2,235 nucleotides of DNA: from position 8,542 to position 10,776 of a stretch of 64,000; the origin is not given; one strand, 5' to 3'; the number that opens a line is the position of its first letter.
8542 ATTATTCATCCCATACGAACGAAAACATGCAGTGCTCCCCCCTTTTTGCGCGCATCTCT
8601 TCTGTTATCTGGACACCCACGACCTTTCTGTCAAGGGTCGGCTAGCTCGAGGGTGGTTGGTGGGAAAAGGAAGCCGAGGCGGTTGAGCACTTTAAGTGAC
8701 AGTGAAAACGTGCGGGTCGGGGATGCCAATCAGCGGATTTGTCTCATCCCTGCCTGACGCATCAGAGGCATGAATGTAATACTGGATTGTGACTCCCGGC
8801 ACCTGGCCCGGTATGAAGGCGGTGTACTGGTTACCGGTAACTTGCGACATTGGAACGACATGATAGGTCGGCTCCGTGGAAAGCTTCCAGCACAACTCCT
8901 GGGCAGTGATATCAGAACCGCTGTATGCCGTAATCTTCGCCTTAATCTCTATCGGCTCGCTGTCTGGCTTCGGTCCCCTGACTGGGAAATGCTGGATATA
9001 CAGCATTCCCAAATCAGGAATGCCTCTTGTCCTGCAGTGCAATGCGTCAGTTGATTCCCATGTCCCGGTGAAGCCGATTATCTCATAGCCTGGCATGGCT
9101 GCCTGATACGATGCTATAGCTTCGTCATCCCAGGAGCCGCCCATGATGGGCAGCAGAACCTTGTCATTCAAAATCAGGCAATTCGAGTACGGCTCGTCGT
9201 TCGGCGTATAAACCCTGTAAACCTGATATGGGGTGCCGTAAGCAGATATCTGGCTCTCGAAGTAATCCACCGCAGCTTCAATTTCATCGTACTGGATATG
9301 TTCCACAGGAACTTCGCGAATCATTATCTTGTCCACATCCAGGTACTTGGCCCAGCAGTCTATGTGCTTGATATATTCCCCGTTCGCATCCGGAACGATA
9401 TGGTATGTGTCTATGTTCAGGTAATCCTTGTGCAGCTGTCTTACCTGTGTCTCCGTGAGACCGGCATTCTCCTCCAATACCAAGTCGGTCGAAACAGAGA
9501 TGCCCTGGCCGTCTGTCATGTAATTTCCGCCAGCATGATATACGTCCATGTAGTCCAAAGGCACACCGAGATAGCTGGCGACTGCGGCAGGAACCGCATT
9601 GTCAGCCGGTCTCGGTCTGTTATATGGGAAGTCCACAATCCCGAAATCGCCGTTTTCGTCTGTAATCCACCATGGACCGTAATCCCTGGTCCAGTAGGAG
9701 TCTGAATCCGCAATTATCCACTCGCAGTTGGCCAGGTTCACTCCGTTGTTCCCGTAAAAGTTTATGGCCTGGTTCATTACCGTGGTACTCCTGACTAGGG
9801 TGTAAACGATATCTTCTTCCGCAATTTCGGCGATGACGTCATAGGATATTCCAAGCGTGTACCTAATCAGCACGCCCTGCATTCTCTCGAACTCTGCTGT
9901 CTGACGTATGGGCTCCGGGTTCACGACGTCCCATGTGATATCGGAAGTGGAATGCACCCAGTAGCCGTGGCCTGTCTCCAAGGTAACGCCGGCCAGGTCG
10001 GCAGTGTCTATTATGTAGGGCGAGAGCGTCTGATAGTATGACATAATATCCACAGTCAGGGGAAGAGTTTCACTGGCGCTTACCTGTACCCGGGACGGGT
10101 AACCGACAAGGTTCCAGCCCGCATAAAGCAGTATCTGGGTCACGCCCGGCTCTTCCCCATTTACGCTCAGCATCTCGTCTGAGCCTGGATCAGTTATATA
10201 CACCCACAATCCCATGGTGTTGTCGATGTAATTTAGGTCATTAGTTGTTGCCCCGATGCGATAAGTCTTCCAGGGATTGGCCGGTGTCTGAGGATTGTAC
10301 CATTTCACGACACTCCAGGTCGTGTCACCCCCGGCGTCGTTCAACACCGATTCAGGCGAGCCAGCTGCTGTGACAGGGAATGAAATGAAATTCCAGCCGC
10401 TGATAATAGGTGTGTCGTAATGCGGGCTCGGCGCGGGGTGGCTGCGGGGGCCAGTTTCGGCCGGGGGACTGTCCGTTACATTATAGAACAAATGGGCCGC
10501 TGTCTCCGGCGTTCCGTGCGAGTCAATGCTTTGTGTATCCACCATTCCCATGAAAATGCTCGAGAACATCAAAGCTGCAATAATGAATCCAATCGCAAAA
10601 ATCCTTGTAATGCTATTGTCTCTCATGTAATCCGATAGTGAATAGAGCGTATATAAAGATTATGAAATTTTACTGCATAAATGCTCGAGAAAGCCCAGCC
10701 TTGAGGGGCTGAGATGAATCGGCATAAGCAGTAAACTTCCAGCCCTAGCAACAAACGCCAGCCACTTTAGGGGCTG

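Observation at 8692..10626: Secreted protein with an agmatine-deiminase/PPAD-type catalytic domain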

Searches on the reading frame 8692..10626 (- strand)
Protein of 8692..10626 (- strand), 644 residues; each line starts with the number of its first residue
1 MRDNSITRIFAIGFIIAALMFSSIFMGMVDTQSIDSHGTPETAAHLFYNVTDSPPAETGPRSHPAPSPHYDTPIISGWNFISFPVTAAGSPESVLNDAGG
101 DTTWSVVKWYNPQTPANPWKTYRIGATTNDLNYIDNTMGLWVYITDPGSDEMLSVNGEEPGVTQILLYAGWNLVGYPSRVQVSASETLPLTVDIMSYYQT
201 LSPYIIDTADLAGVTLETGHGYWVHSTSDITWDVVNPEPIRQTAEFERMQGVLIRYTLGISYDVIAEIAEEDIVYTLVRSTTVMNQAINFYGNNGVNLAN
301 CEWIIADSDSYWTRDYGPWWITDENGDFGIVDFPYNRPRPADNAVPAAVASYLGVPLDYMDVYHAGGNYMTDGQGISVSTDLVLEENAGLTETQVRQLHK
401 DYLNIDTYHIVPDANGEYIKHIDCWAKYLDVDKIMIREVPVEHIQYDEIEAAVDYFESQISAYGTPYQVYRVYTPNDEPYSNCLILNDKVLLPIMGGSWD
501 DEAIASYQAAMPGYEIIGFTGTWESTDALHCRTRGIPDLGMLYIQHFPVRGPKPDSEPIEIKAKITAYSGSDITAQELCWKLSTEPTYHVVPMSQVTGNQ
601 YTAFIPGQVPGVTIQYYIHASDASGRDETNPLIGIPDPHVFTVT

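Call 3: search_protein_families(library=pfam, proteins=[window:8692-10626:-], max_evalue=0.01)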
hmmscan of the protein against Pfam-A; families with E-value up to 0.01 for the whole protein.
window:8692-10626:- (644 aa): 1 family
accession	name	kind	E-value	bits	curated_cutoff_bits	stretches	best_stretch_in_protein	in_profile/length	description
PF04371.20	PAD_porph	-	3.1e-26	92.8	25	1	263-537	37-321/321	Porphyromonas-type peptidyl-arginine deiminase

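Call 4: search_protein_families(library=ncbifam, proteins=[window:8692-10626:-], max_evalue=0.01)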
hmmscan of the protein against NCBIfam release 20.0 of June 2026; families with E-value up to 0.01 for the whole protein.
window:8692-10626:- (644 aa): 2 families
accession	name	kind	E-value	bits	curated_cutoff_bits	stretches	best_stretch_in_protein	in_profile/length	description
NF010070.0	PRK13551.1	subfamily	3e-14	52.6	483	1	263-476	49-272/365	agmatine deiminase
TIGR03380.1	agmatine_aguA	equivalog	1.4e-13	50.5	381.8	1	300-476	74-266/357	agmatine deiminase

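Call 5: search_solved_structures(query=window:8692-10626:-, max_evalue=0.01, show_alignments=4)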
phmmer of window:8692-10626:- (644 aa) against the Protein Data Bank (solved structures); distinct sequences matched with E-value up to 0.01: 12.
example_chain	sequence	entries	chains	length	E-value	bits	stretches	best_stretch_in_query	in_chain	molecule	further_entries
4yt9_A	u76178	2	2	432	1.5e-111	377.2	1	238-642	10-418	Peptidylarginine deiminase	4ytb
5ak7_A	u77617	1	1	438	1.9e-111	376.9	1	238-642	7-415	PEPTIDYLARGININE DEIMINASE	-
4ytg_A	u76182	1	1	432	3.1e-110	372.9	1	238-642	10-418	Peptidylarginine deiminase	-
5ak8_A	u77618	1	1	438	4e-110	372.5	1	238-642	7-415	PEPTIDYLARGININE DEIMINASE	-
6i0x_A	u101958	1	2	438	1.2e-109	371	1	238-642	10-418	Peptidylarginine deiminase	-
2ewo_A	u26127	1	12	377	1.2e-10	43.8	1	304-478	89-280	Putative agmatine deiminase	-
1xkn_A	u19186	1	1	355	3.9e-09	38.8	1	309-538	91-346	putative peptidyl-arginine deiminase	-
1zbr_A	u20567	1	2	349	5.7e-08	34.9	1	309-546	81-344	conserved hypothetical protein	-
6b10_A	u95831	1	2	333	1.3e-06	30.4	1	294-532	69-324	Putative peptidyl-arginine deiminase family protein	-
6b2w_A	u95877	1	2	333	5.8e-06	28.3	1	294-520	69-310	Putative peptidyl-arginine deiminase family protein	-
6nib_A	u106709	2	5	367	9.4e-06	27.6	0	479-536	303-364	Porphyromonas-type peptidyl-arginine deiminase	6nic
2jer_A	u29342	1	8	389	5.1e-05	25.2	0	309-413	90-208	AGMATINE DEIMINASE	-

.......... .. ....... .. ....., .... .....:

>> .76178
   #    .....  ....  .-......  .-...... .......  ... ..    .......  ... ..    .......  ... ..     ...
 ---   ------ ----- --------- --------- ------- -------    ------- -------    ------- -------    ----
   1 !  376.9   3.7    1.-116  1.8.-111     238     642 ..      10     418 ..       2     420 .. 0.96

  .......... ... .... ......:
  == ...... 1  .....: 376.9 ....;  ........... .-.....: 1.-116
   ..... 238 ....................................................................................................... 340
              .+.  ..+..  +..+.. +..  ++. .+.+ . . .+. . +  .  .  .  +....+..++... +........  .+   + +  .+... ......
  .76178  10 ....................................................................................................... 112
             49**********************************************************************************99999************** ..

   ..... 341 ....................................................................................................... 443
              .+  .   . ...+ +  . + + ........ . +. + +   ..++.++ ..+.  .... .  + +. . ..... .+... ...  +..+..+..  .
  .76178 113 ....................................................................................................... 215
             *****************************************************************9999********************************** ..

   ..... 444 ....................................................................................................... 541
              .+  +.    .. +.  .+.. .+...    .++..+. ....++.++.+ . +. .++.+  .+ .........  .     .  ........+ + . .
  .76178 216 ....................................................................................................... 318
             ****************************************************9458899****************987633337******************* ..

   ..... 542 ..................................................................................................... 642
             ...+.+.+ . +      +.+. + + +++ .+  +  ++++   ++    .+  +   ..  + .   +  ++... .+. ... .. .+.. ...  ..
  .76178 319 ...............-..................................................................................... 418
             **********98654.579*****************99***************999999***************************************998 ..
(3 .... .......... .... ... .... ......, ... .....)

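Call 7: find_homologous_proteins(query=window:8692-10626:-, max_evalue=1e-10)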
Query window:8692-10626:- (644 aa): 3585 proteins with E <= 1e-10 among 8000 candidates; the best 120 are listed.
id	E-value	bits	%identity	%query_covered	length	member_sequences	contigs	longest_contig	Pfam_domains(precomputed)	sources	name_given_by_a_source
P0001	0.0e+0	1451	100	96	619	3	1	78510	PF04371.21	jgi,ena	-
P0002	0.0e+0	1061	71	100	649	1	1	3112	PF04371.21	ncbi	-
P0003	0.0e+0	1011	69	100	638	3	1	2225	PF04371.21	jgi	jgi:agmatine/peptidylarginine deiminase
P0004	1.5e-289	980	70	94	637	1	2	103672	PF04371.21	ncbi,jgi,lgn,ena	-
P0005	1.0e-282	958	66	100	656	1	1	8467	PF04371.21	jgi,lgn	jgi:agmatine deiminase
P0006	1.6e-280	951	68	94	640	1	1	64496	PF04371.21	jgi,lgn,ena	-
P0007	4.6e-268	909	63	100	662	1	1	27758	PF04371.21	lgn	-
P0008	1.7e-263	894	70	89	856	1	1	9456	PF20773.6,PF04371.21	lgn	-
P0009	5.4e-251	853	65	90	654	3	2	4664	PF04371.21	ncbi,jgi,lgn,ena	-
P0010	1.8e-250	851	67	88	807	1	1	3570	PF04371.21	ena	-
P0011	4.2e-250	850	67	89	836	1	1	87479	PF04371.21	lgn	-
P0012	2.6e-248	844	66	88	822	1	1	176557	PF04371.21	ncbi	-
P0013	3.0e-247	841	61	99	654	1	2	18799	PF04371.21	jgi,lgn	jgi:agmatine deiminase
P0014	4.7e-246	837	66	89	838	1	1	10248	PF04371.21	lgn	-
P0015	5.3e-246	836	67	89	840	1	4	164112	PF04371.21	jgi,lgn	jgi:agmatine deiminase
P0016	2.7e-225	768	61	89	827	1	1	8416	PF20773.6,PF04371.21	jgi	-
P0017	7.5e-225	767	62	89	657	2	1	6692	PF04371.21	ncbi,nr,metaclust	ncbi:MAG: hypothetical protein AYK23_04715 [Candidatus Proteinoplasmatales archaeon SG8-5]|nr:MAG: h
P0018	4.5e-218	744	59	88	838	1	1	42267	PF04371.21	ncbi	-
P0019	1.2e-162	561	59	64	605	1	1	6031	PF04371.21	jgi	jgi:agmatine/peptidylarginine deiminase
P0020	1.3e-159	551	60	63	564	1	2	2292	PF04371.21,PF18911.7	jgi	-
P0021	2.0e-158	547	58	63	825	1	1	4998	PF13585.13,PF18962.8,PF13860.13,PF04371.21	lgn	-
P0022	8.4e-158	545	58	63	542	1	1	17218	PF04371.21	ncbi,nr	ncbi:agmatine deiminase family protein [Candidatus Fermentibacteria bacterium]|nr:agmatine deiminase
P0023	7.7e-157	542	57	63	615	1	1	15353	PF04371.21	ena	-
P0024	8.8e-157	542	57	62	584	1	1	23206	PF04371.21,PF00041.28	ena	-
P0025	1.3e-156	541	60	63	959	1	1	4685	PF19190.7,PF20009.5,PF04371.21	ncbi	-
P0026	2.4e-156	540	60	63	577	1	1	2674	PF00801.27,PF04371.21,PF18911.7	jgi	jgi:agmatine/peptidylarginine deiminase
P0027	5.1e-156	539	59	63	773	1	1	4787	PF04371.21,PF00041.28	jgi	jgi:agmatine deiminase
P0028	3.1e-155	537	58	63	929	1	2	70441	PF19190.7,PF04371.21,PF01483.28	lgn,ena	-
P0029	3.9e-155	536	58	63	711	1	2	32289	PF04371.21,PF00041.28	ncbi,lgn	-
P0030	4.4e-155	536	59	63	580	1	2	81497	PF04371.21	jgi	jgi:agmatine/peptidylarginine deiminase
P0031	9.1e-155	535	57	63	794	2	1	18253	PF04371.21,PF00041.28,PF05048.20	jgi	jgi:parallel beta-helix repeat protein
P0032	1.6e-154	534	58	63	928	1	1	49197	PF04371.21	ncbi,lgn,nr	ncbi:MAG: agmatine deiminase family protein [Bacteroidales bacterium]|nr:agmatine deiminase family p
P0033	4.3e-154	533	57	63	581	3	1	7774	PF00801.27,PF04371.21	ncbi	-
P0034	4.3e-154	533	58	63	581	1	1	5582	PF00801.27,PF04371.21,PF18911.7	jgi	-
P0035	5.6e-154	532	58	63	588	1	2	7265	PF00801.27,PF04371.21,PF18911.7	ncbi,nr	ncbi:MAG: agmatine deiminase family protein [Candidatus Thermoplasmatota archaeon]|nr:agmatine deimi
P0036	5.9e-154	532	59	63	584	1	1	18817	PF18962.8,PF13860.13,PF04371.21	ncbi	-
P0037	6.9e-154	532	58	62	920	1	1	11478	PF13229.13,PF24489.2,PF04371.21,PF00041.28,PF05048.20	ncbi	-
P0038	1.0e-153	532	57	62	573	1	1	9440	PF04371.21,PF00041.28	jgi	jgi:agmatine/peptidylarginine deiminase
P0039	1.5e-153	531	58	63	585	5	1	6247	PF04371.21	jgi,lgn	-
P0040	2.4e-153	530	59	63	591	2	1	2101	PF04371.21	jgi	-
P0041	2.6e-153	530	59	63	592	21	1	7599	PF04371.21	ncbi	-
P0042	3.4e-153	530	57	63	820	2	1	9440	PF18962.8,PF13860.13,PF04371.21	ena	-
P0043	3.6e-153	530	58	63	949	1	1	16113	PF20009.5,PF04371.21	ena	-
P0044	5.2e-153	529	57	63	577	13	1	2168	PF00801.27,PF04371.21,PF18911.7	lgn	-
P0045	5.5e-153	529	57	63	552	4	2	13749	PF04371.21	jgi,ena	-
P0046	5.7e-153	529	58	63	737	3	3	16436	PF13620.13,PF04371.21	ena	-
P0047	1.4e-152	528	53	69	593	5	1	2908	PF04371.21,PF18911.7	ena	-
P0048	1.9e-152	527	58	63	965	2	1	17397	PF20009.5,PF04371.21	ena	-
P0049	2.3e-152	527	59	63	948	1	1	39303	PF20009.5,PF04371.21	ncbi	ncbi:MAG: agmatine deiminase family protein [Bacteroidales bacterium]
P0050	3.8e-152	526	58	63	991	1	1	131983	PF04371.21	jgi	jgi:agmatine/peptidylarginine deiminase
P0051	3.9e-152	526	59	63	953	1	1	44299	PF20009.5,PF04371.21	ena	-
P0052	4.2e-152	526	58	63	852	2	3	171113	PF18962.8,PF04371.21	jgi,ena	jgi:agmatine deiminase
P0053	5.5e-152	526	57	63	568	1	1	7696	PF00801.27,PF04371.21,PF18911.7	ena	-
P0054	5.8e-152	526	58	63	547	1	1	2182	PF13585.13,PF18962.8,PF13860.13,PF04371.21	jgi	jgi:agmatine/peptidylarginine deiminase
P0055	7.6e-152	525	59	63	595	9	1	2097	PF04371.21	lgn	-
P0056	8.0e-152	525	57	63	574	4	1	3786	PF18962.8,PF13860.13,PF04371.21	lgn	-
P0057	8.3e-152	525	56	63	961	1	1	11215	PF19190.7,PF20009.5,PF04371.21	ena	-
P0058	1.0e-151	525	58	63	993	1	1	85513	PF04371.21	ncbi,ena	-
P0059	1.0e-151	525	57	63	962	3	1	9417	PF20009.5,PF04371.21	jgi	-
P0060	1.6e-151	524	57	63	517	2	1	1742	PF04371.21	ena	-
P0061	1.9e-151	524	57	63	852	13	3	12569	PF18962.8,PF04371.21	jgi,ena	-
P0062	2.3e-151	524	58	63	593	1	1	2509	PF04371.21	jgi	-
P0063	2.4e-151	524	57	63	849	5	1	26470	PF13860.13,PF04371.21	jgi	-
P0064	2.9e-151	523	54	67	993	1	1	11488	PF04371.21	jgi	jgi:agmatine deiminase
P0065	3.4e-151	523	56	63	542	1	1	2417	PF04371.21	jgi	jgi:agmatine deiminase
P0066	6.0e-151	522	53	69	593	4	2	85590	PF00801.27,PF04371.21,PF18911.7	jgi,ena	-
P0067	6.6e-151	522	53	70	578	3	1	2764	PF00801.27,PF04371.21,PF18911.7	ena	-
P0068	7.8e-151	522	57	63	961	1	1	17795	PF20009.5,PF04371.21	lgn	-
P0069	9.1e-151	522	55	63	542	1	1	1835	PF04371.21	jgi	jgi:agmatine deiminase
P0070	1.1e-150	521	57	63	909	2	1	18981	PF20009.5,PF04371.21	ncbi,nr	ncbi:MAG: agmatine deiminase family protein [Bacteroidales bacterium]|nr:agmatine deiminase family p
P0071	1.1e-150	521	56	63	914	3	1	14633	PF20009.5,PF04371.21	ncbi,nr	ncbi:MAG: agmatine deiminase family protein [Bacteroidales bacterium]|nr:agmatine deiminase family p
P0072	1.8e-150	521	55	63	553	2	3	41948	PF04371.21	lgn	-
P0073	2.1e-150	521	56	63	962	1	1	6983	PF20009.5,PF04371.21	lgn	-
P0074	3.9e-150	520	57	63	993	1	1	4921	PF04371.21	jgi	jgi:agmatine deiminase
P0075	5.0e-150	519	56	63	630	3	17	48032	PF04371.21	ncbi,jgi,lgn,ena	-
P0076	5.0e-150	519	56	63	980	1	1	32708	PF04371.21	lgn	-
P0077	5.1e-150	519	57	63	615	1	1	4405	PF04371.21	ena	-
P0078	6.9e-150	519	56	63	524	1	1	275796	PF04371.21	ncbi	-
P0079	7.7e-150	519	57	63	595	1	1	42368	PF13585.13,PF18962.8,PF13860.13,PF04371.21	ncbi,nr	ncbi:MAG: agmatine deiminase family protein [Candidatus Cloacimonadota bacterium]|nr:agmatine deimin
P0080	9.1e-150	518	57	63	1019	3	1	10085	PF18962.8,PF13860.13,PF04371.21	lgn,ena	-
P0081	1.0e-149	518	56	63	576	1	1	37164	PF04371.21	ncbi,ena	-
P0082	1.1e-149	518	56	63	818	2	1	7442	PF18962.8,PF13860.13,PF04371.21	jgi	jgi:agmatine deiminase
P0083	1.1e-149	518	58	63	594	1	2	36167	PF00801.27,PF04371.21,PF18911.7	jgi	jgi:agmatine deiminase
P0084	1.3e-149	518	55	68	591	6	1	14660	PF04371.21,PF18911.7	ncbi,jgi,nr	ncbi:MAG: hypothetical protein BV458_06185 [Thermoplasmata archaeon M9B2D]|nr:MAG: hypothetical prot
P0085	1.3e-149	518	57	63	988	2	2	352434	PF04371.21,PF22184.3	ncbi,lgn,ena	-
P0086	1.4e-149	518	57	63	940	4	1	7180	PF19190.7,PF20009.5,PF04371.21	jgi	jgi:agmatine/peptidylarginine deiminase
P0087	1.9e-149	517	56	63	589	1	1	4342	PF04371.21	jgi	-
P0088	1.9e-149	517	55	64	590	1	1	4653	PF04371.21,PF18911.7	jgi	jgi:agmatine/peptidylarginine deiminase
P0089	2.5e-149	517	57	63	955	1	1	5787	PF20009.5,PF04371.21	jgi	-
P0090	2.7e-149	517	58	63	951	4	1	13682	PF20009.5,PF04371.21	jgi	-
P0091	4.5e-149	516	56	63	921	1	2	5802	PF19190.7,PF04371.21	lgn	-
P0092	4.9e-149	516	56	63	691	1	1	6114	PF04371.21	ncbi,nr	ncbi:MAG: agmatine deiminase family protein, partial [Bacteroidales bacterium]|nr:agmatine deiminase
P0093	5.5e-149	516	56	63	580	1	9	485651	PF13585.13,PF18962.8,PF13860.13,PF04371.21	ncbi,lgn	-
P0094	6.2e-149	516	56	63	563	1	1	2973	PF04371.21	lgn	-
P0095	6.2e-149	516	55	65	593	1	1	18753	PF00801.27,PF04371.21,PF18911.7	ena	-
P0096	8.5e-149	515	54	63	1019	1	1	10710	PF18962.8,PF13860.13,PF04371.21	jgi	-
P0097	8.9e-149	515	56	64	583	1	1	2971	PF00801.27,PF04371.21,PF18911.7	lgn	-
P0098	9.6e-149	515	57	64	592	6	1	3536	PF00801.27,PF04371.21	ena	-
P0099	1.0e-148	515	55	65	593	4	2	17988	PF00801.27,PF04371.21,PF18911.7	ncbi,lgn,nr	ncbi:MAG: agmatine deiminase family protein [Thermoplasmata archaeon]|nr:agmatine deiminase family p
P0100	1.1e-148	515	58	63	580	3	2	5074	PF04371.21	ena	-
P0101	1.5e-148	514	56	63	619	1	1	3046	PF04371.21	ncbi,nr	ncbi:MAG TPA: hypothetical protein ENI33_02390 [Thermoplasmatales archaeon]|nr:hypothetical protein 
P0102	1.5e-148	514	58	63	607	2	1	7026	PF18962.8,PF13860.13,PF04371.21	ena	-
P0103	1.6e-148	514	55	63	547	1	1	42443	PF04371.21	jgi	jgi:agmatine/peptidylarginine deiminase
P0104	1.7e-148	514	57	63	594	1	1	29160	PF00801.27,PF04371.21,PF18911.7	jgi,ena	jgi:agmatine deiminase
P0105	1.7e-148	514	57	63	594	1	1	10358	PF00801.27,PF04371.21,PF18911.7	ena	-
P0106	2.3e-148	514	56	63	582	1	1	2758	PF04371.21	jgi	jgi:agmatine/peptidylarginine deiminase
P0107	2.8e-148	514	57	63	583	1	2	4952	PF00801.27,PF04371.21,PF18911.7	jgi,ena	-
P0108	2.8e-148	514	57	63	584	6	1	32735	PF13585.13,PF18962.8,PF13860.13,PF04371.21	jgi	-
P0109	3.9e-148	513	57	63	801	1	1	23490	PF13585.13,PF18962.8,PF13860.13,PF04371.21,PF22544.3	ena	-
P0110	4.5e-148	513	55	63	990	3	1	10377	PF18962.8,PF04371.21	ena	-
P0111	4.6e-148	513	55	63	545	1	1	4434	PF04371.21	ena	-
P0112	5.4e-148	513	54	63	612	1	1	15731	PF13860.13,PF04371.21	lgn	-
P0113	5.5e-148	513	56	63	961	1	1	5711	PF20009.5,PF04371.21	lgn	-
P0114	6.8e-148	512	56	63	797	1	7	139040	PF04371.21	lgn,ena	-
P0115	7.0e-148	512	58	63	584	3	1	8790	PF13585.13,PF18962.8,PF13860.13,PF04371.21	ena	-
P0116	7.7e-148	512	58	63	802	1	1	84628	PF18962.8,PF04371.21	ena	-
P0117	8.3e-148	512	57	63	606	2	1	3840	PF00801.27,PF04371.21,PF18911.7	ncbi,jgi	ncbi:MAG: agmatine deiminase family protein [Thermoplasmatota archaeon]|jgi:agmatine/peptidylarginin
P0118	8.4e-148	512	57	63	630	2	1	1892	PF03785.21,PF04371.21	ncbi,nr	ncbi:MAG TPA: hypothetical protein EYP80_02005, partial [Candidatus Aenigmarchaeota archaeon]|nr:hyp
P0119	8.6e-148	512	56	63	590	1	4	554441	PF00801.27,PF04371.21,PF18911.7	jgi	jgi:agmatine deiminase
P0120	8.7e-148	512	57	63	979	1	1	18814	PF04371.21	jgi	-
